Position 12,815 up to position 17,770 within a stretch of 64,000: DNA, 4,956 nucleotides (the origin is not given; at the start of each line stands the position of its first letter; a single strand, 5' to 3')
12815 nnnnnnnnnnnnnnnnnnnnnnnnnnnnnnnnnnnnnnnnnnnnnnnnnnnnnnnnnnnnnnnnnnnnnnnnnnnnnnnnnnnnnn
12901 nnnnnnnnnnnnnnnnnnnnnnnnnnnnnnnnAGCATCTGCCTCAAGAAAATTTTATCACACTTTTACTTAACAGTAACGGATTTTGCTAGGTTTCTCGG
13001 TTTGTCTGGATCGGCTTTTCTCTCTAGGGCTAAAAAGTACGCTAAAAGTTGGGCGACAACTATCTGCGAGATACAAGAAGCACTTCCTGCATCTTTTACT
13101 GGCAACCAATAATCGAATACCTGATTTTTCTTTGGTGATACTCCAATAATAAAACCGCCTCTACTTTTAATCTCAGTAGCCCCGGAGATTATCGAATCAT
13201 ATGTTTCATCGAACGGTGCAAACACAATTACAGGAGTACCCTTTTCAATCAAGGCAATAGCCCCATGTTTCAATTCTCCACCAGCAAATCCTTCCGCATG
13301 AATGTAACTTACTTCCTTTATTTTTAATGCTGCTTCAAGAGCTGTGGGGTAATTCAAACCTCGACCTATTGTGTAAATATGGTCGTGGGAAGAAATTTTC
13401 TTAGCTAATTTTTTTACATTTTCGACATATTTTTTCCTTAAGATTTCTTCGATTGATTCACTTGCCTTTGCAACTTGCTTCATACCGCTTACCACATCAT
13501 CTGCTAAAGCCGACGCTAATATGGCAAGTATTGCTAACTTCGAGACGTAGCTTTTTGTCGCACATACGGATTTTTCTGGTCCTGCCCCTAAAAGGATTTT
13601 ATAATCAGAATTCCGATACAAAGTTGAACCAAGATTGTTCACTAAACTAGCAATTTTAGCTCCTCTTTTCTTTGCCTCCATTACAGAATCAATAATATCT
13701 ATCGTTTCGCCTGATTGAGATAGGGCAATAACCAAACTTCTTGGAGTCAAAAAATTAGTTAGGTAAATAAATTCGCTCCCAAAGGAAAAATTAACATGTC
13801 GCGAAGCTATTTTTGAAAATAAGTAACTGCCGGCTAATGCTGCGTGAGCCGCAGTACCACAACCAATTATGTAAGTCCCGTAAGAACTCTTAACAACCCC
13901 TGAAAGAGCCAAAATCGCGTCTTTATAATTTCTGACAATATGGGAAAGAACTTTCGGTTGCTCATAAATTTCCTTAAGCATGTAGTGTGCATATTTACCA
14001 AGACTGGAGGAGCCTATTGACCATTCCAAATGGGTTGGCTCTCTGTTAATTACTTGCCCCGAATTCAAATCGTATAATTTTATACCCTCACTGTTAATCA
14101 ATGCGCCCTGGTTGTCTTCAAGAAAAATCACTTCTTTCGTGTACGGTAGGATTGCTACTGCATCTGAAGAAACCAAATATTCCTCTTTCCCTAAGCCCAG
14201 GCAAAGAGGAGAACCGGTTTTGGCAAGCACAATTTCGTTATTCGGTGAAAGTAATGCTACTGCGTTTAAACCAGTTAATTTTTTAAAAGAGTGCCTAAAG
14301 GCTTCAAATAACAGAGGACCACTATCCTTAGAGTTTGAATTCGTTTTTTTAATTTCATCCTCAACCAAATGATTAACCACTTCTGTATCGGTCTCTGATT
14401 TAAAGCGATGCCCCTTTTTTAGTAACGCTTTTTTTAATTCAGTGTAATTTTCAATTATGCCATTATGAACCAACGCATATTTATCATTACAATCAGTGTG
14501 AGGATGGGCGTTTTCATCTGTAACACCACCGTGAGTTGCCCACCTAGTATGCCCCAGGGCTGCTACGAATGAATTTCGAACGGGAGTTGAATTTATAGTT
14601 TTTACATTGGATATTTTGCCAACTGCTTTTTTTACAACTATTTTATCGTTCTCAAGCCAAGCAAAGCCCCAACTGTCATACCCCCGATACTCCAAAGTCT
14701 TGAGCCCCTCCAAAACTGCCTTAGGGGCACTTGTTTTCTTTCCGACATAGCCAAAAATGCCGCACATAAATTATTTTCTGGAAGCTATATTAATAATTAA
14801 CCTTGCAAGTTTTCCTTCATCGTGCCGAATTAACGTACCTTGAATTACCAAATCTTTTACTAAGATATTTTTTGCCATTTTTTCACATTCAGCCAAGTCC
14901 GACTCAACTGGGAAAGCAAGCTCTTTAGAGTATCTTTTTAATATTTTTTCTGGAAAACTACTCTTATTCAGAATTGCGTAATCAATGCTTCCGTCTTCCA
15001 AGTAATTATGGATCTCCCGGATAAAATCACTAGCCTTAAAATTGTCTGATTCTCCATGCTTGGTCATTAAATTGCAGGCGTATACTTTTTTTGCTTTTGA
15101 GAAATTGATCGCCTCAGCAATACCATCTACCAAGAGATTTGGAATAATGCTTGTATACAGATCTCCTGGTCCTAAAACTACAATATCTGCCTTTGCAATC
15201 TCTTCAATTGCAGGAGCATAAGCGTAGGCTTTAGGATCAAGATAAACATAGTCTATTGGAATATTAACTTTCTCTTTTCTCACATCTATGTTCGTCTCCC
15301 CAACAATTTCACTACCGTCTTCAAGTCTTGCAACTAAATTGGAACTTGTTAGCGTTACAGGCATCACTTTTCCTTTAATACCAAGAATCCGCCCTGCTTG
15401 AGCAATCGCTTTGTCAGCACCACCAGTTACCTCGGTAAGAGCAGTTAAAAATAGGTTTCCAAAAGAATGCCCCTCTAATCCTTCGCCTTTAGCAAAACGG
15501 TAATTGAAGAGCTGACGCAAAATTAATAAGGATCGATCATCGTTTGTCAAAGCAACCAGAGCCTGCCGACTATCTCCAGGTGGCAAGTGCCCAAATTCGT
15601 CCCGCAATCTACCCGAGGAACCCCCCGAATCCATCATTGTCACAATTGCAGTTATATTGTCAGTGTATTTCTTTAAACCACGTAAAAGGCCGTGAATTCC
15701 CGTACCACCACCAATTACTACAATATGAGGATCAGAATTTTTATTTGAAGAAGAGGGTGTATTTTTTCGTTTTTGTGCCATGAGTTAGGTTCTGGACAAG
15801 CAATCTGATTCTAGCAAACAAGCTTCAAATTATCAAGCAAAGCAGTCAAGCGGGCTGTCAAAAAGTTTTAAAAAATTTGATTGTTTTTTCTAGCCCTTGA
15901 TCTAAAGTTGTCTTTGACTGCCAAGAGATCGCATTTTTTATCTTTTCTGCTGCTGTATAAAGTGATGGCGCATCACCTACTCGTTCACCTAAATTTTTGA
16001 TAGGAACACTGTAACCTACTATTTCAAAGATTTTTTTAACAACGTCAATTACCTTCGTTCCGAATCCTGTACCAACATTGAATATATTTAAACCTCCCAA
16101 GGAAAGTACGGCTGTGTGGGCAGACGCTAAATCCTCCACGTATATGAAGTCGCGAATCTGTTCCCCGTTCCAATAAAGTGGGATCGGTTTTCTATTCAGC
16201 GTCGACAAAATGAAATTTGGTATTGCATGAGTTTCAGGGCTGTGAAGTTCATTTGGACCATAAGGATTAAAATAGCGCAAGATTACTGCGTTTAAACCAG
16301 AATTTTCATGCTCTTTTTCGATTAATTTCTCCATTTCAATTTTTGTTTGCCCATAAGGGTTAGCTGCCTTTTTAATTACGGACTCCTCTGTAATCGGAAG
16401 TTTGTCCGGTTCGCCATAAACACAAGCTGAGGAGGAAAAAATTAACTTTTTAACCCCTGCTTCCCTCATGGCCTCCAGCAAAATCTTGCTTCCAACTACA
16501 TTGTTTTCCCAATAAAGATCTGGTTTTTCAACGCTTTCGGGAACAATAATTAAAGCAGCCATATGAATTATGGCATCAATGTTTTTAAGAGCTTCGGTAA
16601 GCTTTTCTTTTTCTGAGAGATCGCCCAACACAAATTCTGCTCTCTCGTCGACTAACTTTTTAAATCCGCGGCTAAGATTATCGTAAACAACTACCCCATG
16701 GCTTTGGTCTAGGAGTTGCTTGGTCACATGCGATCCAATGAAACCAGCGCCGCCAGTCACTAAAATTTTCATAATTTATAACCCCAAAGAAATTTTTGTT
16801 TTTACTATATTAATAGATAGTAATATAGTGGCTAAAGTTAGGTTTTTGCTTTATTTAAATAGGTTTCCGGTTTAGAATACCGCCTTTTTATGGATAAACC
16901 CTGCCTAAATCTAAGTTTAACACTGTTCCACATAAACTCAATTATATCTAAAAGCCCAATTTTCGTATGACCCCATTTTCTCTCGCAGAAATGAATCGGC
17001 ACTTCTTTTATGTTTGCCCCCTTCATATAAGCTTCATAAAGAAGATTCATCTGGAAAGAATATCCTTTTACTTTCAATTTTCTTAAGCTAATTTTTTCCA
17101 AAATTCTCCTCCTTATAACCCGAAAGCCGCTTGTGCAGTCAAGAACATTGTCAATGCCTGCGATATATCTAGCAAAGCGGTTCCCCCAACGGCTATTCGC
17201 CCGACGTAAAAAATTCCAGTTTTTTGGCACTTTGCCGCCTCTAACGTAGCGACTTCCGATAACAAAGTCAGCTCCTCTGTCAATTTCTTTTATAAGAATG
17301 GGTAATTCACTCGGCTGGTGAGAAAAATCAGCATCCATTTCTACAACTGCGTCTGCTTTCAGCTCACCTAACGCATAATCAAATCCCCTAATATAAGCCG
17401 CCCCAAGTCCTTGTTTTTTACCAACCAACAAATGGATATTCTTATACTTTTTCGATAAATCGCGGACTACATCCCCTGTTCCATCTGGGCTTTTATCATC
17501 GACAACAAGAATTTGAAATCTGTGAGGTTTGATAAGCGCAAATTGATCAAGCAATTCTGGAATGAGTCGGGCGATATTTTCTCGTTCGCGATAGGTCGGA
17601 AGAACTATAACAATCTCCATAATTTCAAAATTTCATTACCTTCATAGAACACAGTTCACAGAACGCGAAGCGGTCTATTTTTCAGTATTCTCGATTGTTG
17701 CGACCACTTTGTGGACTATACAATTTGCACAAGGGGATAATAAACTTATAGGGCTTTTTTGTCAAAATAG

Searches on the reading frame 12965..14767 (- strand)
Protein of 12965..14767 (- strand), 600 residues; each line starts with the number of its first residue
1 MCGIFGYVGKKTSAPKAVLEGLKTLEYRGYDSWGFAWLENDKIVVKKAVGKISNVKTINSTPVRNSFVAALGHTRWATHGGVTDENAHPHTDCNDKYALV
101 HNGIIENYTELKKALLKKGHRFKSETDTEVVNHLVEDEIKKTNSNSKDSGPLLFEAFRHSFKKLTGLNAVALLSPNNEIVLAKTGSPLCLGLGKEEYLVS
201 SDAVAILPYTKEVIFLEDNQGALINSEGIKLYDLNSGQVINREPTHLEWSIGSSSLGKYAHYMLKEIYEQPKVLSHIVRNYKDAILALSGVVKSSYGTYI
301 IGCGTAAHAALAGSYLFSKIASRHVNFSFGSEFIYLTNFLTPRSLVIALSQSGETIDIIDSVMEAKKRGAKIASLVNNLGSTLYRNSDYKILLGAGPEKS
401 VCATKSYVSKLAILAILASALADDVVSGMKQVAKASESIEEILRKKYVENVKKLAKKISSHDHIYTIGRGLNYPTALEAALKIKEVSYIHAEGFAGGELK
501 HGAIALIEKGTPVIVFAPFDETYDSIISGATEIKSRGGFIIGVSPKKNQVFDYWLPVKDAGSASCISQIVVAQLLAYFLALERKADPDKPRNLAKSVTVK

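Call 31: search_protein_families(library=pfam, proteins=[window:12965-14767:-], max_evalue=0.001)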
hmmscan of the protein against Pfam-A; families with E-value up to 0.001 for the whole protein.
window:12965-14767:- (600 aa): 4 families
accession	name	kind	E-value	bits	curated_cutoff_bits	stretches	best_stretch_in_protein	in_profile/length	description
PF01380.27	SIS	-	1.1e-41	142.1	25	2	299-419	9-130/131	SIS domain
PF13522.11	GATase_6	-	1.1e-16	61.5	27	1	69-198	12-126/130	Glutamine amidotransferase domain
PF13537.11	GATase_7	-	3.7e-13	50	25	1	83-207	9-122/123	Glutamine amidotransferase domain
PF13230.11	GATase_4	-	3e-08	33.4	23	1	1-188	1-190/272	Glutamine amidotransferases class-II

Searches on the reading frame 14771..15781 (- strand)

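Call 31: search_protein_families(library=pfam, proteins=[window:14771-15781:-], max_evalue=0.001)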
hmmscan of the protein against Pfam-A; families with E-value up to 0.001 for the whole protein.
window:14771-15781:- (336 aa): 1 family
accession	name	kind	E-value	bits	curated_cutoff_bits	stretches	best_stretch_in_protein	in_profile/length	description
PF01933.23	CofD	-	2.1e-97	326.3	30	1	20-311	1-289/290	2-phospho-L-lactate transferase CofD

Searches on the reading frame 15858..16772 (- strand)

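Call 31: search_protein_families(library=pfam, proteins=[window:15858-16772:-], max_evalue=0.001)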
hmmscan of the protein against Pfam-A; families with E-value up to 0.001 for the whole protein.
window:15858-16772:- (304 aa): 9 families
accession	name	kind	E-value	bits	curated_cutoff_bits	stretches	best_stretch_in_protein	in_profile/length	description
PF01370.27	Epimerase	-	1.1e-64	218.5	20.9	1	3-234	1-240/240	NAD dependent epimerase/dehydratase family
PF16363.11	GDP_Man_Dehyd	-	4.6e-54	184.5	27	1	4-297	1-332/332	GDP-mannose 4,6 dehydratase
PF01073.25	3Beta_HSD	-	4.3e-26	92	22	1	4-220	1-226/280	3-beta hydroxysteroid dehydrogenase/isomerase family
PF13460.12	NAD_binding_10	-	5.4e-19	69.2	27.2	1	7-166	1-142/184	NAD(P)H-binding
PF02719.21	Polysacc_synt_2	-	3.7e-17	62.9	20.2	1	3-266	1-266/293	Polysaccharide biosynthesis protein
PF07993.18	NAD_binding_4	-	8.6e-17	61.6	20.1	1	39-172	57-209/258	Male sterility protein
PF04321.23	RmlD_sub_bind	-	8.3e-14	51.8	27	1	1-167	1-148/287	RmlD substrate binding domain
PF05368.20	NmrA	-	2e-12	47.8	27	1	2-116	4-108/298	NmrA-like family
PF02254.24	TrkA_N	-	0.00046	20.9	23.8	1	8-69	5-67/116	TrkA-N domain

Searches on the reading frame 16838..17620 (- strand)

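Call 31: search_protein_families(library=pfam, proteins=[window:16838-17620:-], max_evalue=0.001)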
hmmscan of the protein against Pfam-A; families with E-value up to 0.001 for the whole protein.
window:16838-17620:- (260 aa): 2 families
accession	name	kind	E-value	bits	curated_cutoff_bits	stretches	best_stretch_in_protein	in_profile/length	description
PF00535.33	Glycos_transf_2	-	6e-33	114.6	23.3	1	5-177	2-167/168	Glycosyl transferase family 2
PF13641.12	Glyco_tranf_2_3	-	0.00034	21.1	27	1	4-213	4-210/230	Glycosyltransferase like family 2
